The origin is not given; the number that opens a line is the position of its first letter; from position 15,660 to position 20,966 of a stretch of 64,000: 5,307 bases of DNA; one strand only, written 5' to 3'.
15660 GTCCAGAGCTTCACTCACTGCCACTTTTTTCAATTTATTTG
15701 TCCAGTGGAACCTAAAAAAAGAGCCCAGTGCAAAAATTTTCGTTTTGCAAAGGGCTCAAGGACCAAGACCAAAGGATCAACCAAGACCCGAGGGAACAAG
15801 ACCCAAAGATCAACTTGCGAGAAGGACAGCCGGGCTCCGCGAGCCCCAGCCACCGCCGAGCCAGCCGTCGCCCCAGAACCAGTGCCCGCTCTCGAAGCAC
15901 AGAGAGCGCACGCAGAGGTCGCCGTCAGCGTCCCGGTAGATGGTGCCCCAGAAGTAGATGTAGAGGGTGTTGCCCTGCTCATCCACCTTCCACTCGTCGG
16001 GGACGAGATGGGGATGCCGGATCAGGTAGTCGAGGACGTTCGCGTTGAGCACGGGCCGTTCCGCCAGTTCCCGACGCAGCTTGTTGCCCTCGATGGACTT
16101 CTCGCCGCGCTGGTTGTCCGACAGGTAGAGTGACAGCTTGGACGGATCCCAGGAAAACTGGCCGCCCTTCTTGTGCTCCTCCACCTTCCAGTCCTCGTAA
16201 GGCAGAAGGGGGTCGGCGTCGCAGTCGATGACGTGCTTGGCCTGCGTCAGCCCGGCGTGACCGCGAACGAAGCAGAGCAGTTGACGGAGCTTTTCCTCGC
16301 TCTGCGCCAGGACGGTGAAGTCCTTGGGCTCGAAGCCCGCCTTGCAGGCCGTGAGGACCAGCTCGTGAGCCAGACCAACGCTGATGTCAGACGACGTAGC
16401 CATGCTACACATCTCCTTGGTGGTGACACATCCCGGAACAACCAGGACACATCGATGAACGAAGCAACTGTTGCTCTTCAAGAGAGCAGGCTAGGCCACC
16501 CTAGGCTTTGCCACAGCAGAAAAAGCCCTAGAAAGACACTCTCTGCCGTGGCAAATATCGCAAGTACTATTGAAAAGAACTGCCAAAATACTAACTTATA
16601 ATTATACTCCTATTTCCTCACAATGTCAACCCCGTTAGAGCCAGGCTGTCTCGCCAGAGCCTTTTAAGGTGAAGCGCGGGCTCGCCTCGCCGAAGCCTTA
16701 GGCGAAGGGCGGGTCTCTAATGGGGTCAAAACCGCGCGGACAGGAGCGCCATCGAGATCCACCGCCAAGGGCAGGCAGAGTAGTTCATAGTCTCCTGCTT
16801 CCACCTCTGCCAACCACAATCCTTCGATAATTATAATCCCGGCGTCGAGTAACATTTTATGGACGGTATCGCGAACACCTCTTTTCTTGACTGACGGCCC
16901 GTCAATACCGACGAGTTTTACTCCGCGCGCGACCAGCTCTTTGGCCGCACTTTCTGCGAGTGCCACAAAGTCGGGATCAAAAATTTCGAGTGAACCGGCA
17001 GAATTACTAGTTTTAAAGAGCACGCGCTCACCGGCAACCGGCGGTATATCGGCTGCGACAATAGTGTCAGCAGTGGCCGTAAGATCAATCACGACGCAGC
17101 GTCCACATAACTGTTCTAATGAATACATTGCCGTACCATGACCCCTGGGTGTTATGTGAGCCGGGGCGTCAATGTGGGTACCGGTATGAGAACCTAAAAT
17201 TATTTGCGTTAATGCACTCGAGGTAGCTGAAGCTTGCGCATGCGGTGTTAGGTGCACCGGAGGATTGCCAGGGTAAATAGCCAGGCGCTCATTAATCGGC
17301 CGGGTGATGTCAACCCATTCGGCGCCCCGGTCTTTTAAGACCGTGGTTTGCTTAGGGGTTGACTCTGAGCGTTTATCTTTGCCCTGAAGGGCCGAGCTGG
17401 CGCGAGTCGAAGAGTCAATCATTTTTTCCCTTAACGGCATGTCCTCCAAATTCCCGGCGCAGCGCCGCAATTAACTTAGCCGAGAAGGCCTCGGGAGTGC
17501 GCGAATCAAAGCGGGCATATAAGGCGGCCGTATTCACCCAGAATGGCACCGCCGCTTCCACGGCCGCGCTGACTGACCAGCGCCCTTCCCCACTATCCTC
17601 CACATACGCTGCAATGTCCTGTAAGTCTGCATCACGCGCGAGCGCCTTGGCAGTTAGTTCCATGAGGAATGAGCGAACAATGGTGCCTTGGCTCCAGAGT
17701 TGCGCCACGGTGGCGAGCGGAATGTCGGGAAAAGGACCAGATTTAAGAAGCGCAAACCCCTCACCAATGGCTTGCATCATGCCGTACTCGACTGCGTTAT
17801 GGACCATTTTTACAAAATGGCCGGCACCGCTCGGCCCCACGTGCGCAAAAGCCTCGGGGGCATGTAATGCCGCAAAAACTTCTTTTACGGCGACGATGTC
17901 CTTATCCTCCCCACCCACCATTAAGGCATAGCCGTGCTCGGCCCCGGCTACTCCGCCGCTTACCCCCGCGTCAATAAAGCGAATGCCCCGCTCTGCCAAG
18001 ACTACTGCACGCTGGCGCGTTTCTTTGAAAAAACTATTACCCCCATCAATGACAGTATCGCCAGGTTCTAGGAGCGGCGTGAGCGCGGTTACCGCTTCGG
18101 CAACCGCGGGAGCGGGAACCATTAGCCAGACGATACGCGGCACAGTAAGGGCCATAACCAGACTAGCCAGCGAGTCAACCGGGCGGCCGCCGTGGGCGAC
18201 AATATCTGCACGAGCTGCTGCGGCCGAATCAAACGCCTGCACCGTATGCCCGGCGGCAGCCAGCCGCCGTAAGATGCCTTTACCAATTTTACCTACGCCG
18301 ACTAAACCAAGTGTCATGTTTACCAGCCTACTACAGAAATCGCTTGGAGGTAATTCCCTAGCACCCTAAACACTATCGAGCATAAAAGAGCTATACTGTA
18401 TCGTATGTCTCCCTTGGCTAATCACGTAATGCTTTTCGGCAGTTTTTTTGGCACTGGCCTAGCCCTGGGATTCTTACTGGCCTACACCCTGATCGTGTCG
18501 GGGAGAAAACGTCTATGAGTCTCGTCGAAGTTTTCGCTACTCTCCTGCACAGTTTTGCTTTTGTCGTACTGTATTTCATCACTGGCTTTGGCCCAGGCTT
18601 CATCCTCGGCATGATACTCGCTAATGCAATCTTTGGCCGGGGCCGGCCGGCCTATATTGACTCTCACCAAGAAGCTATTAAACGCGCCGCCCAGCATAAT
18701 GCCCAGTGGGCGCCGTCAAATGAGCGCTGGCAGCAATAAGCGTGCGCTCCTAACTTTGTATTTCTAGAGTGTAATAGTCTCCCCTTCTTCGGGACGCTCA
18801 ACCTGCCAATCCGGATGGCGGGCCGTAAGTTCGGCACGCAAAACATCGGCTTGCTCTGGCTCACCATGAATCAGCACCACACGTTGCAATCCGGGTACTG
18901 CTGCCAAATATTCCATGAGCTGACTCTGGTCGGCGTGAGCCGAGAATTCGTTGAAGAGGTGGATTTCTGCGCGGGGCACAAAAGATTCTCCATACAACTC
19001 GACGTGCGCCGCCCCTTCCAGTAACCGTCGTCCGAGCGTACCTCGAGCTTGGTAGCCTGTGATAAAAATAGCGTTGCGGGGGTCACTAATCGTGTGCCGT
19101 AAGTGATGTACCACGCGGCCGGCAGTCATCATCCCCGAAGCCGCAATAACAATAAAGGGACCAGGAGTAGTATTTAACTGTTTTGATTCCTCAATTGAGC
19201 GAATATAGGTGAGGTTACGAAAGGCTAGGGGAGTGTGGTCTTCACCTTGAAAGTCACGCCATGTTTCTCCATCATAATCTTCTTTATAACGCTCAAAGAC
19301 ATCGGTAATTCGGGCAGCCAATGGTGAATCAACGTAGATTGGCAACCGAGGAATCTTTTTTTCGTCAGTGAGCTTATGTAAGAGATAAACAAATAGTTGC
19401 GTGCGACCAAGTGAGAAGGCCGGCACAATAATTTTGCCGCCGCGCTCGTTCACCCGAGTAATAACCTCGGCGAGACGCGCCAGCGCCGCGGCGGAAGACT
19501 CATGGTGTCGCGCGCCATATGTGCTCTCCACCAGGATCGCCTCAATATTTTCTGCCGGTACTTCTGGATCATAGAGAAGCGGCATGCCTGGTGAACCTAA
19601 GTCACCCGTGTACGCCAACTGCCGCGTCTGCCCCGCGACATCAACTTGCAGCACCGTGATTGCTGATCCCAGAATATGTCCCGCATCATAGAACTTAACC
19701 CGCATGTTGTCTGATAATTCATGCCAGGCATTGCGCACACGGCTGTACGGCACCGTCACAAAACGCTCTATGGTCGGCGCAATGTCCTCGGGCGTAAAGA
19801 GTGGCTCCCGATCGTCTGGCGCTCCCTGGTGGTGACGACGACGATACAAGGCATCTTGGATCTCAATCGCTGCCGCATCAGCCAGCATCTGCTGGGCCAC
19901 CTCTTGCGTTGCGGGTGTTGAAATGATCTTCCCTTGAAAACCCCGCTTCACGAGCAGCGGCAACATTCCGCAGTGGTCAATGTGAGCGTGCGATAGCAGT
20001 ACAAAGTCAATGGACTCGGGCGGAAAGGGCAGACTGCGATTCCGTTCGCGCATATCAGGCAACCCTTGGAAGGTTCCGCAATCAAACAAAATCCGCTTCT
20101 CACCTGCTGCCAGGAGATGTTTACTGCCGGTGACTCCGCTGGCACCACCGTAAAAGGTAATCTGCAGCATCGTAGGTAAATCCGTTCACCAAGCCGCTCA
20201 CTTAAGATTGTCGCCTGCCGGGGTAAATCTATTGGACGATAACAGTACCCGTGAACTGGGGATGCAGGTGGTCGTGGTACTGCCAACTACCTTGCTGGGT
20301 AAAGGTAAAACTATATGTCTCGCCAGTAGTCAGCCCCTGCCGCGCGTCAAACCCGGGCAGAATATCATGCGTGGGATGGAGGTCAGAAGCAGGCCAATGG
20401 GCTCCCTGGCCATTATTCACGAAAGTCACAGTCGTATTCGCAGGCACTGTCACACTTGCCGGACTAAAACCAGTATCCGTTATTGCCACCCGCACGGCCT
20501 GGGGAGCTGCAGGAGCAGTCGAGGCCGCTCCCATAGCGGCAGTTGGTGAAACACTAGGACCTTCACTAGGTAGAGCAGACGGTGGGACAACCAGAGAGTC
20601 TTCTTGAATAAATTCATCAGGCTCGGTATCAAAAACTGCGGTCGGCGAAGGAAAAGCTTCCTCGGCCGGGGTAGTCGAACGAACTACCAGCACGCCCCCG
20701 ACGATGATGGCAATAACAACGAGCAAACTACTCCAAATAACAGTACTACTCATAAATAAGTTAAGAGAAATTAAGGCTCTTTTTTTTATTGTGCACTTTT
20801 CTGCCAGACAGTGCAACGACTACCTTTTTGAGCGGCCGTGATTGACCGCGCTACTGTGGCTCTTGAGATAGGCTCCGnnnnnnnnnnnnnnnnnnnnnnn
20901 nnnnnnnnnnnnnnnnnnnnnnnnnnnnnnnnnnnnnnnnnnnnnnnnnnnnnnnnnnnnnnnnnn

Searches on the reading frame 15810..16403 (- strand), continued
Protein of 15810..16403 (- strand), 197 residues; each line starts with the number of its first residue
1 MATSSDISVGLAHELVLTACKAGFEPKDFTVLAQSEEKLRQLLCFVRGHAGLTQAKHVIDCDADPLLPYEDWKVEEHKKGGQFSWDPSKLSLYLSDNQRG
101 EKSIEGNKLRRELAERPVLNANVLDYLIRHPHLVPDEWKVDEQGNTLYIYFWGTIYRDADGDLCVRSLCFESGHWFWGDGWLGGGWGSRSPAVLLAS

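Call 99: find_related_loci(query=A6, collection=metagenome_contigs, flank=6000)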
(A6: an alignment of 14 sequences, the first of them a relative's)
Query A6 (331 aa) in metagenome_contigs; peptide patterns used: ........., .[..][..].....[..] (x = any residue, [..] = any of these).
600 stretches matched a pattern (row limit reached: there are more); 582 encode a relative of the query (tblastn E <= 1e-3); the best 80 are kept; 80 distinct loci.
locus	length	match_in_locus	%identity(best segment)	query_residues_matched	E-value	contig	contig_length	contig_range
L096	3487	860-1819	68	3-322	1e-154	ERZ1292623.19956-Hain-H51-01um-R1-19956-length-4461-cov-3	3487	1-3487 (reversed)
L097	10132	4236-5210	66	1-325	5e-147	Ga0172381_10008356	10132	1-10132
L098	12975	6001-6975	64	1-325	4e-146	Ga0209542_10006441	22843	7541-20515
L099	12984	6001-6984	64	1-327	1e-145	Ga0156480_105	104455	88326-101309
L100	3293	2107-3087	65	1-326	3e-151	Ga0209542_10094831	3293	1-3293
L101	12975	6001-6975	64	1-325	1e-145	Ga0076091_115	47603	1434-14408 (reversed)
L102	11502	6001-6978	65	1-325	4e-145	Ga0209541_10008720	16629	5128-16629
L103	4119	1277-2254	64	1-326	2e-148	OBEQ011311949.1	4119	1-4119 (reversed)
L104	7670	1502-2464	66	6-325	6e-145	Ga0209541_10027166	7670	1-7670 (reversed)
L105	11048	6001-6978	64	1-326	8e-145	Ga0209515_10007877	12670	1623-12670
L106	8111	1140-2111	65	4-326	2e-146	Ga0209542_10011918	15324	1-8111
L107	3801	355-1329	64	3-327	2e-148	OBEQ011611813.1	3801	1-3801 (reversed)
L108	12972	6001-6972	65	3-325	8e-144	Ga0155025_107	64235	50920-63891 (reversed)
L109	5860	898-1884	64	1-328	3e-144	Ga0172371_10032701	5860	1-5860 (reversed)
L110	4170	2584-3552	66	3-325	6e-147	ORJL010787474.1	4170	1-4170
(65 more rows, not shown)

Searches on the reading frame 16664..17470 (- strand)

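Call 22: search_protein_families(library=pfam, proteins=[window:16664-17470:-], max_evalue=0.00001)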
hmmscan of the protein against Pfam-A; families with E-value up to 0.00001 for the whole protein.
window:16664-17470:- (268 aa): 1 family
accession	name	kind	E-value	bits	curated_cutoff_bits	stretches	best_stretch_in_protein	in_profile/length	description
PF04199.19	Cyclase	-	1.8e-19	70.8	23.1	1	53-194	1-140/142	Putative cyclase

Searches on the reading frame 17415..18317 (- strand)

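Call 22: search_protein_families(library=pfam, proteins=[window:17415-18317:-], max_evalue=0.00001)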
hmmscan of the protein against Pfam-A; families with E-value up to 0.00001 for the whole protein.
window:17415-18317:- (300 aa): 2 families
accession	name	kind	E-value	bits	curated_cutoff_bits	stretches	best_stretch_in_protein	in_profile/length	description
PF03446.21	NAD_binding_2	-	8.1e-36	123.9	21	1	3-153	2-154/161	NAD binding domain of 6-phosphogluconate dehydrogenase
PF00393.24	6PGD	-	1.3e-21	77.7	27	1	166-273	1-114/290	6-phosphogluconate dehydrogenase, C-terminal domain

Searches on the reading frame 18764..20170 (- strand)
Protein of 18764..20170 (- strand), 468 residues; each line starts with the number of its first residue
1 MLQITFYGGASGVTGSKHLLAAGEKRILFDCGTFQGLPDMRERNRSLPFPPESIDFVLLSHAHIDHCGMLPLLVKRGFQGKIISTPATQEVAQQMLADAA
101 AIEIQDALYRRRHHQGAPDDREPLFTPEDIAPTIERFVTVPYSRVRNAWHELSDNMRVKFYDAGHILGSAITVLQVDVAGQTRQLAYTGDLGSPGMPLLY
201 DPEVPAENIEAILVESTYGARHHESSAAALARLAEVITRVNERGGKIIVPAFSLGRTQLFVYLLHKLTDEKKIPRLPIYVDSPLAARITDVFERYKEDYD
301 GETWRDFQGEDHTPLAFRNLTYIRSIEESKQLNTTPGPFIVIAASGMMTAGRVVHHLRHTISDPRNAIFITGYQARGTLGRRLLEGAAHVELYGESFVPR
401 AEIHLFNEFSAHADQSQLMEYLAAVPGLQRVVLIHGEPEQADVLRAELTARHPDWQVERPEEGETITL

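Call 22: search_protein_families(library=pfam, proteins=[window:18764-20170:-], max_evalue=0.00001)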
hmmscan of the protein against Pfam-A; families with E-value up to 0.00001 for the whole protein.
window:18764-20170:- (468 aa): 5 families
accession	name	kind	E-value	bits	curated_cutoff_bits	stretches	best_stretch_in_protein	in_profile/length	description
PF10996.14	Beta-Casp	-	8.8e-39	133.2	27.7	1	257-383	1-120/120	Beta-Casp domain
PF00753.33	Lactamase_B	-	1.8e-12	48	22.7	1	19-208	10-162/196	Metallo-beta-lactamase superfamily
PF07521.17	RMMBL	-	2.4e-12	47.1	21.6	1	400-457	5-60/63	Zn-dependent metallo-hydrolase RNA specificity domain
PF12706.13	Lactamase_B_2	-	8e-11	42.3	27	1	26-121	2-95/200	Beta-lactamase superfamily domain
PF16661.11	Lactamase_B_6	-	1.9e-08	34.4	27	1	20-174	2-149/193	Metallo-beta-lactamase superfamily domain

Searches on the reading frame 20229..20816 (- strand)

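Call 22: search_protein_families(library=pfam, proteins=[window:20229-20816:-], max_evalue=0.00001)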
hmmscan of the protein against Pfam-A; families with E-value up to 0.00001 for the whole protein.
window:20229-20816:- (195 aa): 1 family
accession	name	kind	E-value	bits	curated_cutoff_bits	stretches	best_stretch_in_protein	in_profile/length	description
PF13473.12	Cupredoxin_1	-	4.4e-11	43.2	27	1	94-194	9-104/104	Cupredoxin-like domain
